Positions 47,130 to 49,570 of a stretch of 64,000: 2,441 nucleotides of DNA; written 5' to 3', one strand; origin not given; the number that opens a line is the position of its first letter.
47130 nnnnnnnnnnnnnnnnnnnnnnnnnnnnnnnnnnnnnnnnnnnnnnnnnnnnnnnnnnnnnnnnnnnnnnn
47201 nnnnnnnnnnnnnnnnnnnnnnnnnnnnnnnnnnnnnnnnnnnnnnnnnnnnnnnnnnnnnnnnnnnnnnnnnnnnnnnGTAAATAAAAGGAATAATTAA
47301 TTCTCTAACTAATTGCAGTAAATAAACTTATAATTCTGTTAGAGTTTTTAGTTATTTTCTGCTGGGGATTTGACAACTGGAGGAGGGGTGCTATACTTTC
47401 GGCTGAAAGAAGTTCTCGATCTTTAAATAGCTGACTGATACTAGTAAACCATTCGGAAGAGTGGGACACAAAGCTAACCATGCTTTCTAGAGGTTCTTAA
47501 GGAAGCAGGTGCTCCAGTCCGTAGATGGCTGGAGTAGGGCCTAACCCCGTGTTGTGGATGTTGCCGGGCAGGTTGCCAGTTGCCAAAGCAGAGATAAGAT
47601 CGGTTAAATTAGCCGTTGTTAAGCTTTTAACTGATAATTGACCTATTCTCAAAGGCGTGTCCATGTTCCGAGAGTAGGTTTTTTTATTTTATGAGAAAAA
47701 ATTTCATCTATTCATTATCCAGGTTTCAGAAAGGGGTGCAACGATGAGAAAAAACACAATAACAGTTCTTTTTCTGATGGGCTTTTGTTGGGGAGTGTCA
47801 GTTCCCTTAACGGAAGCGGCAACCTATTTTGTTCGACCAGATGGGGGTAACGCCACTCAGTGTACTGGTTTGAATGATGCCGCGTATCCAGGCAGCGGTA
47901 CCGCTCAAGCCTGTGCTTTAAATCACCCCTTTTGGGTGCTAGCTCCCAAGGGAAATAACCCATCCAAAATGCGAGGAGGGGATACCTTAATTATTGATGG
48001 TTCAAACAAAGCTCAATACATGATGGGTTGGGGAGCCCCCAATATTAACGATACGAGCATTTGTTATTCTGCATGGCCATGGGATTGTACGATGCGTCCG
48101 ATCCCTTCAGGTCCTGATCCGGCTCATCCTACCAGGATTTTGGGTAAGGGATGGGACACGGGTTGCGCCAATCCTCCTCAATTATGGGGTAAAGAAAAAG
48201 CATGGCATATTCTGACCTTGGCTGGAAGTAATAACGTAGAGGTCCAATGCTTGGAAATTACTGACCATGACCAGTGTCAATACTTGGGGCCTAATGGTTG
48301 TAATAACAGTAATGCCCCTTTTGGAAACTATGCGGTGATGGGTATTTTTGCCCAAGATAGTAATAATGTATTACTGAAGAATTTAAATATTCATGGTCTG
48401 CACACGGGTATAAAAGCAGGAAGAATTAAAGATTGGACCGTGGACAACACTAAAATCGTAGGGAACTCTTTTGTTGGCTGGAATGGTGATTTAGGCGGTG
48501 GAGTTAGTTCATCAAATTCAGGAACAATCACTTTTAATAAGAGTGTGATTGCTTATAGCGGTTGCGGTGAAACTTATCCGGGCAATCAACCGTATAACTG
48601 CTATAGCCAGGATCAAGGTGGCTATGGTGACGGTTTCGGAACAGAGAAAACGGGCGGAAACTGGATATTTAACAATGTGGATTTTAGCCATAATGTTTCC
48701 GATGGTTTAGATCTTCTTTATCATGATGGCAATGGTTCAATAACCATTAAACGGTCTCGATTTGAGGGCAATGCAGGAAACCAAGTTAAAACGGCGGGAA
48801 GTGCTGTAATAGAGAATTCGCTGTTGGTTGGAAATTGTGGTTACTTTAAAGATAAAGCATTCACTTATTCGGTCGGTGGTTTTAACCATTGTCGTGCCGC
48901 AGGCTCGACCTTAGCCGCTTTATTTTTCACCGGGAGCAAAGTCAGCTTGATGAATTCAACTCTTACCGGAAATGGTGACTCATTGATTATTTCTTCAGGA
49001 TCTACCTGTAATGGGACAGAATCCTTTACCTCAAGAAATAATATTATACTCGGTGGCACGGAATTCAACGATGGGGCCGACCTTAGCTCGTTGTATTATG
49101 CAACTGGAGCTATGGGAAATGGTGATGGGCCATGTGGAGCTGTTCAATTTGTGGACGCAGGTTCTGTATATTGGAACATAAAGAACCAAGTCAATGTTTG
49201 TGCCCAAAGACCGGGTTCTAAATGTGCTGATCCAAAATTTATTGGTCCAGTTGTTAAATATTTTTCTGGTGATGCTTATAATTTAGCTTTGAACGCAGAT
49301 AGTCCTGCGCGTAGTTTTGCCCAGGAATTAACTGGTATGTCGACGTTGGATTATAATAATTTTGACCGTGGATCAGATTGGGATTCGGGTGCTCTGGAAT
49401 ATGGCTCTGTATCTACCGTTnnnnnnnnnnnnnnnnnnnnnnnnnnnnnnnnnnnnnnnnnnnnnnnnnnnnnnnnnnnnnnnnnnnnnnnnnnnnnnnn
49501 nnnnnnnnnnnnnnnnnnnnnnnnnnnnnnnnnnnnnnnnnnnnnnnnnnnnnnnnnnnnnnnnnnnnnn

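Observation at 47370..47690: GEMM-like c-di-GMP riboswitch with its own promoter and terminator in the 455-bp leader of the beta-helix gene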

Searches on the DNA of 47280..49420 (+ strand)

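Call 3: search_rna_families(source=window, start=47280, end=47760, threshold=evalue, max_evalue=10, show_alignments=6)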
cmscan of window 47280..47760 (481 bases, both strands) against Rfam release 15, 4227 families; matches with E-value up to 10: 10.
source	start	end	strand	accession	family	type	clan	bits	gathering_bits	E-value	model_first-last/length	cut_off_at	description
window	47433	47587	+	RF01051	c-di-GMP-I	Cis-reg; riboswitch;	CL00126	32.6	35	0.00012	1-87/87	no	c-di-GMP-I riboswitch aptamer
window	47618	47685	+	RF02589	Spy779816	Gene; sRNA;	-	19.2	67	1.4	1-88/88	no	S. pyogenes small RNA 779816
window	47409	47430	+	RF00390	TYMV_upPK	Cis-reg;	-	18.2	38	0.39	1-23/23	no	turnip yellow mosaic virus upstream pseudo-knot (TYMV_upPK)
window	47606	47691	+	RF02430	SpF19_sRNA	Gene; sRNA;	-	17.3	60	2.9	1-99/99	no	Streptococcus sRNA SpF19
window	47395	47462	+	RF01202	sn2991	Gene; snRNA; snoRNA; CD-box;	-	15.8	60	5.7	1-98/98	no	Small nucleolar RNA sn2991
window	47735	47760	+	RF00350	snoZ152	Gene; snRNA; snoRNA; CD-box;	-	15.1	50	8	1-26/109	3'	Small nucleolar RNA Z152/R70/R12/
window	47736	47760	+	RF01618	ceN114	Gene; snRNA; snoRNA; CD-box;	-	14.1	44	8.7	1-25/63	3'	Nematode snoRNA ceN114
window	47675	47760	-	RF04178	BTnc005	Gene; sRNA;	-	13.8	174.8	1.1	117-205/205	5'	Bacteroides sRNA BTnc005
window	47673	47760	-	RF02575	DM_SisR1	Gene;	-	11.1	62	5.2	303-389/389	5'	Drosophila melanogaster stable intronic sequence RNA 1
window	47300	47373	+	RF00064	HgcG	Gene; snRNA; snoRNA; HACA-box;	-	9.6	77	2.4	1-276/276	no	HgcG RNA (Pab40)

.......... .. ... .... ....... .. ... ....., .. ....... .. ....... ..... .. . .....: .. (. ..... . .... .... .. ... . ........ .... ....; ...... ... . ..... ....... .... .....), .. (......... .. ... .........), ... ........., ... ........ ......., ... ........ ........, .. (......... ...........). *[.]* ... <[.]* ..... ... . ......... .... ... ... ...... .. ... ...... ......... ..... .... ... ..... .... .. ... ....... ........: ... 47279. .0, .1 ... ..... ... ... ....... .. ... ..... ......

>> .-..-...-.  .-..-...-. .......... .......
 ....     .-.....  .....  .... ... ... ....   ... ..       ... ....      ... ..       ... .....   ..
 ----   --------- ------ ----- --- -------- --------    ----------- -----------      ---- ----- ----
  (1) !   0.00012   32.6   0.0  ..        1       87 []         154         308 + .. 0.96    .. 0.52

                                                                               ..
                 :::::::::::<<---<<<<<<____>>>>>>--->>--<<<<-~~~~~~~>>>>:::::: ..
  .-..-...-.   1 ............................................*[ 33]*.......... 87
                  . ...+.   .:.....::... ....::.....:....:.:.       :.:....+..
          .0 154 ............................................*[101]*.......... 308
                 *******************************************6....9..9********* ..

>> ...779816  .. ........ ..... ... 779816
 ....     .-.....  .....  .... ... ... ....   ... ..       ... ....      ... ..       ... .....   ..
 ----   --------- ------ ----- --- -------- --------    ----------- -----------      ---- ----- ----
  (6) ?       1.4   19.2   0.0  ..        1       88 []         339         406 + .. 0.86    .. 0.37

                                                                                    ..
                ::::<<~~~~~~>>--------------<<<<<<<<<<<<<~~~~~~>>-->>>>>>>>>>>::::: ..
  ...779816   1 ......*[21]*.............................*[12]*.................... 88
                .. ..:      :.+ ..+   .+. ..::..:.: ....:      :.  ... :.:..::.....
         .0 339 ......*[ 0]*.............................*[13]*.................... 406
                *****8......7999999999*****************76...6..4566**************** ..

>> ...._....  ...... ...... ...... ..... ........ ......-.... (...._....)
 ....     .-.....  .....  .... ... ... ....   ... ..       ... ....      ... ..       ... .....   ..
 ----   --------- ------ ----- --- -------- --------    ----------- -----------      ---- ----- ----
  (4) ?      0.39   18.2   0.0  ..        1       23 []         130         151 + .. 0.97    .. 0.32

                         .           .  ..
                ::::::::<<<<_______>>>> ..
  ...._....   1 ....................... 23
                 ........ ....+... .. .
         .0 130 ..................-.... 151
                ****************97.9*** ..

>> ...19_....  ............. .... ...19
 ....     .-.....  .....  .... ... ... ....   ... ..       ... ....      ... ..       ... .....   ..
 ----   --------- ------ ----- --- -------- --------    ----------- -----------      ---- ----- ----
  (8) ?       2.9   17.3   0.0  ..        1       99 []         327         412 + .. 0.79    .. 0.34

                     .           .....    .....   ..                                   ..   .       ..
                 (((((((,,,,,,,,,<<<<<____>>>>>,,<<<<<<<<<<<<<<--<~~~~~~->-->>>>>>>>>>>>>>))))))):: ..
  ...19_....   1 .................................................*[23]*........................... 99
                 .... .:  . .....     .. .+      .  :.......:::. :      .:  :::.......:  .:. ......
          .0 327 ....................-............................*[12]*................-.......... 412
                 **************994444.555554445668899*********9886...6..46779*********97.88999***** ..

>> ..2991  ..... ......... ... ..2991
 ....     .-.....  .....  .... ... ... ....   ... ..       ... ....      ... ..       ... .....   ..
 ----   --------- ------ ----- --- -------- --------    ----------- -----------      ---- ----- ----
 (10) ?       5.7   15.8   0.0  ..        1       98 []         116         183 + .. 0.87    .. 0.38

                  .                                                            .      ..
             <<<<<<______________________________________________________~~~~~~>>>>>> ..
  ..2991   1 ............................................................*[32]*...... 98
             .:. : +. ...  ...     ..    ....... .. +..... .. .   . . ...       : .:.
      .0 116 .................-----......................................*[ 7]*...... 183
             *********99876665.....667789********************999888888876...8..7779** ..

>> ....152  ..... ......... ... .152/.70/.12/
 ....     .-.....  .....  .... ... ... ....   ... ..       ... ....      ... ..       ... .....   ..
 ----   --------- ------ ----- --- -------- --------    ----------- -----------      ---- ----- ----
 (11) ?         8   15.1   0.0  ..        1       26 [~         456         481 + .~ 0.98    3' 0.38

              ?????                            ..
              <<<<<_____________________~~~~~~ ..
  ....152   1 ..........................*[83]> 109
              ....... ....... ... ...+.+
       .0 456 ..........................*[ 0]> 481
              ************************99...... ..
